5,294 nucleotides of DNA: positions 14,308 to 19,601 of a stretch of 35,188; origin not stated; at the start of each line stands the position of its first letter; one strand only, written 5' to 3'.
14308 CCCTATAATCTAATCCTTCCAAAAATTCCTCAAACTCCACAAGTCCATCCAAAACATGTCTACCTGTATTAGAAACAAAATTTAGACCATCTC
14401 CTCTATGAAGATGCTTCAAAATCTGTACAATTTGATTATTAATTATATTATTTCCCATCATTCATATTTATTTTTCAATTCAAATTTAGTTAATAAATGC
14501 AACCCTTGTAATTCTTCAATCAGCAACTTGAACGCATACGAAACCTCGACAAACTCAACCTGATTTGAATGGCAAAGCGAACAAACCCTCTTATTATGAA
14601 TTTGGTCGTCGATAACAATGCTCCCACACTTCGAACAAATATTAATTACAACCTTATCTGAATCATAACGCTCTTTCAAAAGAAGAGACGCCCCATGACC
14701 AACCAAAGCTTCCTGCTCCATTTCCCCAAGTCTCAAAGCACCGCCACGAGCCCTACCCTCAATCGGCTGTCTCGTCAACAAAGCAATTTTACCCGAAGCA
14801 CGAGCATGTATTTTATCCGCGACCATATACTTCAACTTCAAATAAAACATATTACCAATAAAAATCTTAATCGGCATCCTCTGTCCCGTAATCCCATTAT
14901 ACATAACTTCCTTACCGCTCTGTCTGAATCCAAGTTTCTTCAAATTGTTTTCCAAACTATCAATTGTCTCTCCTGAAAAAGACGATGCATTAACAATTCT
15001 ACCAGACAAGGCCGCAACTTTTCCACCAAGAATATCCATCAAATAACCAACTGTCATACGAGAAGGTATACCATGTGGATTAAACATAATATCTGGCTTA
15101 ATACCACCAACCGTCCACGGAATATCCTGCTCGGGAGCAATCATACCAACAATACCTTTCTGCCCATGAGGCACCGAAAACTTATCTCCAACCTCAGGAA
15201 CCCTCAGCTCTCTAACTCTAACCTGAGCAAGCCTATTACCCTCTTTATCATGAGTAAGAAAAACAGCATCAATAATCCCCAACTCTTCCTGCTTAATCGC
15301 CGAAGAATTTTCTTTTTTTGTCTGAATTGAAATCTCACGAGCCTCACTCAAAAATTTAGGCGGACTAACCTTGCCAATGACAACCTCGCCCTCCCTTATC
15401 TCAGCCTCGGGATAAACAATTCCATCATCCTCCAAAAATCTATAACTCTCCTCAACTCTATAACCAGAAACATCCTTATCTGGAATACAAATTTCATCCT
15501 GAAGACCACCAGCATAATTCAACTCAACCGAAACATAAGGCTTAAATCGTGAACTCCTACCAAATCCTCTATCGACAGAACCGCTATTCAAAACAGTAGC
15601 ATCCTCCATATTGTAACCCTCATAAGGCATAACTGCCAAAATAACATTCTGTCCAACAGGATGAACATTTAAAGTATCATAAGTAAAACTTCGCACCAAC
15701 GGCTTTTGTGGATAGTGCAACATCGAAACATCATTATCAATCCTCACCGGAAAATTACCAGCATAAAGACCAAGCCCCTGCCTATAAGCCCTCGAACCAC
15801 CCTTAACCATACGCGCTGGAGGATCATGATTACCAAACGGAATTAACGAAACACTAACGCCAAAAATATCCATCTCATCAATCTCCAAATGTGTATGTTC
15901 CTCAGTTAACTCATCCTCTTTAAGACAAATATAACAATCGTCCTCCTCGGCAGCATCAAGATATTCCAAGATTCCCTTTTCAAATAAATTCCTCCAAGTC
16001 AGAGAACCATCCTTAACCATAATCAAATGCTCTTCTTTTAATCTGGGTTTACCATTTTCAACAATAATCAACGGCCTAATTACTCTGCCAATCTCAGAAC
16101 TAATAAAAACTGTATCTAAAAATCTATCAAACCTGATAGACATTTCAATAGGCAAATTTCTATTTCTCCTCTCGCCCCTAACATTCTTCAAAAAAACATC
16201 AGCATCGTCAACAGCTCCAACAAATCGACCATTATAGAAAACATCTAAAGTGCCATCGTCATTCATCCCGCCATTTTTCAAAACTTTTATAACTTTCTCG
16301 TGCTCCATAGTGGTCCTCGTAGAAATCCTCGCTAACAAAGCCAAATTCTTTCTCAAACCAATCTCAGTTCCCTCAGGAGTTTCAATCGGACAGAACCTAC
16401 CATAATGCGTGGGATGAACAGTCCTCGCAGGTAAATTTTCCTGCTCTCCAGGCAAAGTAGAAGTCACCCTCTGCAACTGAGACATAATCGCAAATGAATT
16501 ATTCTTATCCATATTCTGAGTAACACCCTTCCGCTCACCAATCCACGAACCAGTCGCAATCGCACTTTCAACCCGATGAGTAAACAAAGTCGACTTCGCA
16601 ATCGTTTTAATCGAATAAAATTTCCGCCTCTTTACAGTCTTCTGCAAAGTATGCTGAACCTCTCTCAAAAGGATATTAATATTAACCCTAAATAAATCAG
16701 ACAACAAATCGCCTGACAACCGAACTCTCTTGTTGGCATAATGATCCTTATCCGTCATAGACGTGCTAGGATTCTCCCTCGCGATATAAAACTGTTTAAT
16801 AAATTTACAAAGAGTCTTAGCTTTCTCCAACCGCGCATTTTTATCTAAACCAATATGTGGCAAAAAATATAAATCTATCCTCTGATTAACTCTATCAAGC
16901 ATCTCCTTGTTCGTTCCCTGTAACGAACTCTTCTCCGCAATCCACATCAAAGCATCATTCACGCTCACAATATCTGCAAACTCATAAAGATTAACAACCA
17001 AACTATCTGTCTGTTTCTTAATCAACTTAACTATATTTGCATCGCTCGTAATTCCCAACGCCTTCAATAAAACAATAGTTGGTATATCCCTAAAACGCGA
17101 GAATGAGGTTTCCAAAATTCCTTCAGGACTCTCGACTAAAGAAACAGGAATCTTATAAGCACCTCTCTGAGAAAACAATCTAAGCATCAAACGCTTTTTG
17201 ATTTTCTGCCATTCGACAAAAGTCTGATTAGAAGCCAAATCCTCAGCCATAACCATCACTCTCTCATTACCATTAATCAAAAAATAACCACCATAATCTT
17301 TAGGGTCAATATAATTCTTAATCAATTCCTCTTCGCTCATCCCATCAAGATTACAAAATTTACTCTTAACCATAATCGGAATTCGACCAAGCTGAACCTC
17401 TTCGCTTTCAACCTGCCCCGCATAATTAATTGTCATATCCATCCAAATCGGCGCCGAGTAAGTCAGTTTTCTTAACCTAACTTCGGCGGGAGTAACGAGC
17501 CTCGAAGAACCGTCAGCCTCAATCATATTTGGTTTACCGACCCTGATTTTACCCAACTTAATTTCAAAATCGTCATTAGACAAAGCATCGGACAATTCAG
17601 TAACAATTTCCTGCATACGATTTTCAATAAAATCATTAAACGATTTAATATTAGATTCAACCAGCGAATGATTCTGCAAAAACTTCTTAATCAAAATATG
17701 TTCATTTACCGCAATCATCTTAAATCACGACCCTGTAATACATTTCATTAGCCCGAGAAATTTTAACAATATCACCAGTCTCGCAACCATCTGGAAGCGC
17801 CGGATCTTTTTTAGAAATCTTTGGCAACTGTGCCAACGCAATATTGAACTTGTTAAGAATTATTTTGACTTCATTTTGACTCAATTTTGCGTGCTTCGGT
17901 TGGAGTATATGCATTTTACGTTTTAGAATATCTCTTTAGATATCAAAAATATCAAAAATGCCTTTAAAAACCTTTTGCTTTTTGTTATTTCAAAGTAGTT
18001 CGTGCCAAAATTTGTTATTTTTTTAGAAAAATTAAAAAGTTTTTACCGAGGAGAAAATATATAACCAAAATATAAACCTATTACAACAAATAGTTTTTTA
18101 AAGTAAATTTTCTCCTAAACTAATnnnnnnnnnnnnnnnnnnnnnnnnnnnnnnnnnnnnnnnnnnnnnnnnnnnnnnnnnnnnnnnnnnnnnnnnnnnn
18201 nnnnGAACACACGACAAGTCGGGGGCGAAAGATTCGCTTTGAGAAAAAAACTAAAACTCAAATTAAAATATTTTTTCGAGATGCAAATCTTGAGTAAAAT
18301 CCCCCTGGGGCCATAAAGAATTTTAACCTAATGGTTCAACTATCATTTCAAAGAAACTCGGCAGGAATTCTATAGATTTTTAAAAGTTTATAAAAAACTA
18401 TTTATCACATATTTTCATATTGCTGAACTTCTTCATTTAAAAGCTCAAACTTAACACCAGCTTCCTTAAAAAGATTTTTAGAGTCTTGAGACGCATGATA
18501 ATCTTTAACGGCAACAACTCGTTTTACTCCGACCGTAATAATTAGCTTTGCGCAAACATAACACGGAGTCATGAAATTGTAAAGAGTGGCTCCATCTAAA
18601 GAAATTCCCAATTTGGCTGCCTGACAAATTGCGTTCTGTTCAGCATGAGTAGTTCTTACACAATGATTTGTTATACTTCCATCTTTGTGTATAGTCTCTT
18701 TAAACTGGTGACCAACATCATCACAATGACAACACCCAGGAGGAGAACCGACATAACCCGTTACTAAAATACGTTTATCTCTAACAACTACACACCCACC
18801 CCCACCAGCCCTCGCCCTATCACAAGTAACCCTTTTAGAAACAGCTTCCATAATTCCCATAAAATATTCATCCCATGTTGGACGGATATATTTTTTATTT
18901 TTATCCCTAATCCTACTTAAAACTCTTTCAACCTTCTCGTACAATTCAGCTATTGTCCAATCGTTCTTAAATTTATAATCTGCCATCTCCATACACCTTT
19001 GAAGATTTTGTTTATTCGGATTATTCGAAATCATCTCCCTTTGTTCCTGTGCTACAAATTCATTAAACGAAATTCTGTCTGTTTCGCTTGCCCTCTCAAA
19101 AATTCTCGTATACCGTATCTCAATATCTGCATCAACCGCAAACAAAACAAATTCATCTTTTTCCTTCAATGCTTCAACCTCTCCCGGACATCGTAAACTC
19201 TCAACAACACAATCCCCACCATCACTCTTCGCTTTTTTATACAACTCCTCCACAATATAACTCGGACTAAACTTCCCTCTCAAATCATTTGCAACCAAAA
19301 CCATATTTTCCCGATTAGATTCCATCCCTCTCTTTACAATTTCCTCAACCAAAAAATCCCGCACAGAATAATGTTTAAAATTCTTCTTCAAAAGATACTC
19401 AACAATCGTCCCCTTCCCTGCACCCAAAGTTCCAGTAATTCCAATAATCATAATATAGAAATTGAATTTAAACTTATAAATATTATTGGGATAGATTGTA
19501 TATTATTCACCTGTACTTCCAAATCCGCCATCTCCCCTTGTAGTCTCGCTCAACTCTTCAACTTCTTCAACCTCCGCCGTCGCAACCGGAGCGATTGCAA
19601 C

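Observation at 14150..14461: Unassigned 103-aa Cys-containing gene translationally wedged between rpoB and rpoA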

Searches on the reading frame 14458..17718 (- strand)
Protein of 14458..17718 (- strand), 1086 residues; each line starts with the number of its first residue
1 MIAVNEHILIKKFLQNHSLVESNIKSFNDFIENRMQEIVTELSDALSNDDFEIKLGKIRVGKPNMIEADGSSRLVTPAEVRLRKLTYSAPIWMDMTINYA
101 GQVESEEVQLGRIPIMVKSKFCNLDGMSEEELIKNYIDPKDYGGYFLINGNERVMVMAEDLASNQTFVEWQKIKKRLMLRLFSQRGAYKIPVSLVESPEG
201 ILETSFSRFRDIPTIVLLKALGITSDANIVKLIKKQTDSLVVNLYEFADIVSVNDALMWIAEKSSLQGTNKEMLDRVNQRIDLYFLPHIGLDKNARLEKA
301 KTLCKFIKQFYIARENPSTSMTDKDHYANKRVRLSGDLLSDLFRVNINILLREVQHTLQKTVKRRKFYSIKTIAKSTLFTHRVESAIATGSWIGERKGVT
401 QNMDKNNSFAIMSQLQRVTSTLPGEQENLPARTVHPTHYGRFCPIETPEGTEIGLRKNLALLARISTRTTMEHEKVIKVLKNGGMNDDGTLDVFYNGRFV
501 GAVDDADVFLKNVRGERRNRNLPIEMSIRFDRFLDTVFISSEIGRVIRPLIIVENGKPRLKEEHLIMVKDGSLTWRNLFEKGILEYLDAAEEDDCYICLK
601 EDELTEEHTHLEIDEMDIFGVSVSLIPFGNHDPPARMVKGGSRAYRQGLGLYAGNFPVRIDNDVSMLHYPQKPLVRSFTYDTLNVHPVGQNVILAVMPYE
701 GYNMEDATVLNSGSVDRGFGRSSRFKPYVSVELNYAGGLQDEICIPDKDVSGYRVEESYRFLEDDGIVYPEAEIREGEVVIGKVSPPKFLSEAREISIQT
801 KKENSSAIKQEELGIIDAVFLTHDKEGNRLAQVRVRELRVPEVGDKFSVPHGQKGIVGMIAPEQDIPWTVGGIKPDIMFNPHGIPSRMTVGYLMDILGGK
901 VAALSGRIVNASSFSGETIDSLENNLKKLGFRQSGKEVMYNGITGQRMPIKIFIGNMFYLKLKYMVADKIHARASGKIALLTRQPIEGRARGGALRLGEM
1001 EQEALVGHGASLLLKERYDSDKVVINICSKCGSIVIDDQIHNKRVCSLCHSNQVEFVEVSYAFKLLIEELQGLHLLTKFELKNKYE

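Call 3: search_protein_families(library=pfam, proteins=[window:14458-17718:-], max_evalue=1)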
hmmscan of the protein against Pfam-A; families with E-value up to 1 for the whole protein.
window:14458-17718:- (1086 aa): 10 families
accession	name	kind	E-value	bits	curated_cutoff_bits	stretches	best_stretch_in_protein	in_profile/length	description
PF00562.33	RNA_pol_Rpb2_6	-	6.2e-112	374.9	23.4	1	624-991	3-373/373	RNA polymerase Rpb2, domain 6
PF04563.20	RNA_pol_Rpb2_1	-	3.8e-48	164.2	28.2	1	19-376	2-198/203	RNA polymerase beta subunit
PF04565.21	RNA_pol_Rpb2_3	-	3.4e-19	69.2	21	1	401-465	1-68/68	RNA polymerase Rpb2, domain 3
PF04560.25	RNA_pol_Rpb2_7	-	1.4e-18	67.5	32.1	1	993-1080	1-85/87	RNA polymerase Rpb2, domain 7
PF04566.18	RNA_pol_Rpb2_4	-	2.9e-14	53.3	28.7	1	493-554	1-62/62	RNA polymerase Rpb2, domain 4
PF04561.19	RNA_pol_Rpb2_2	-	5.4e-10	39.7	21.7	1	203-333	43-190/190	RNA polymerase Rpb2, domain 2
PF04567.22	RNA_pol_Rpb2_5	-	3.7e-07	31.3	21.1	1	575-609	1-35/66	RNA polymerase Rpb2, domain 5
PF23145.1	Zf_2nd_IFT121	-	0.00073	19.6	25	1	1027-1052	18-43/45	IFT121, second zinc finger domain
PF07464.16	ApoLp-III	-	0.14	12.7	36.3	1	217-249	11-43/146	Apolipophorin-III precursor (apoLp-III)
PF10385.14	RNA_pol_Rpb2_45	-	0.23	12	28.2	0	584-609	13-38/66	RNA polymerase beta subunit external 1 domain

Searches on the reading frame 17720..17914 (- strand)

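Call 3: search_protein_families(library=pfam, proteins=[window:17720-17914:-], max_evalue=1)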
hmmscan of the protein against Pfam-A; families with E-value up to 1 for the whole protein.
window:17720-17914:- (64 aa): 2 families
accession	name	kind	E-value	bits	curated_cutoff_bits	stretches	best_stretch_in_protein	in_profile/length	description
PF01191.24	RNA_pol_Rpb5_C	-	7.1e-16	58.2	23.5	1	2-63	6-68/73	RNA polymerase Rpb5, C-terminal domain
PF11213.13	DUF3006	-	0.2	12.3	32.3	1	39-54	27-42/67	Protein of unknown function (DUF3006)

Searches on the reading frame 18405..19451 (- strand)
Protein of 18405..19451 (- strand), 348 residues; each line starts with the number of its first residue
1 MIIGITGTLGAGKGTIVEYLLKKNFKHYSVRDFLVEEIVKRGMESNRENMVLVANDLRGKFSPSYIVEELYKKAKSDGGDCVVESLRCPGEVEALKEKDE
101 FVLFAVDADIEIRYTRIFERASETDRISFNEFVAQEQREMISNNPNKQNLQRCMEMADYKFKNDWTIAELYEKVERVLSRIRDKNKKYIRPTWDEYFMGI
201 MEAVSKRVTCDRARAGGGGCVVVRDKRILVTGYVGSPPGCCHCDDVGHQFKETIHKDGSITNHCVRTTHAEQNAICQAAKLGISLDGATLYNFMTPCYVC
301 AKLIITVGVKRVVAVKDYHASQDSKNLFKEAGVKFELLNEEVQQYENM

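Call 60: search_protein_families(library=pfam, proteins=[window:18405-19451:-], max_evalue=0.01)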
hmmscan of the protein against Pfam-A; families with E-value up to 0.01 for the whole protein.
window:18405-19451:- (348 aa): 6 families
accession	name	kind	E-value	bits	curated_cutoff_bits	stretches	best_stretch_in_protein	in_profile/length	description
PF00383.29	dCMP_cyt_deam_1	-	5e-19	68.5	25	1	192-315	2-101/102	Cytidine and deoxycytidylate deaminase zinc-binding region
PF14437.12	MafB19-deam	-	1.3e-14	54.7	27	1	193-327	3-112/142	MafB19-like deaminase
PF13238.12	AAA_18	-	2.2e-11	44.8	29.4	1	3-131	1-120/128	AAA domain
PF13207.12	AAA_17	-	5.5e-07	30.4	27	1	7-126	2-129/136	AAA domain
PF02492.25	cobW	-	0.009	16.1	20.7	1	2-30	2-30/180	CobW/HypB/UreG, nucleotide-binding domain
PF14439.12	Bd3614-deam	-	0.0094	16.4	38.5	0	261-324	28-93/113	Bd3614-like deaminase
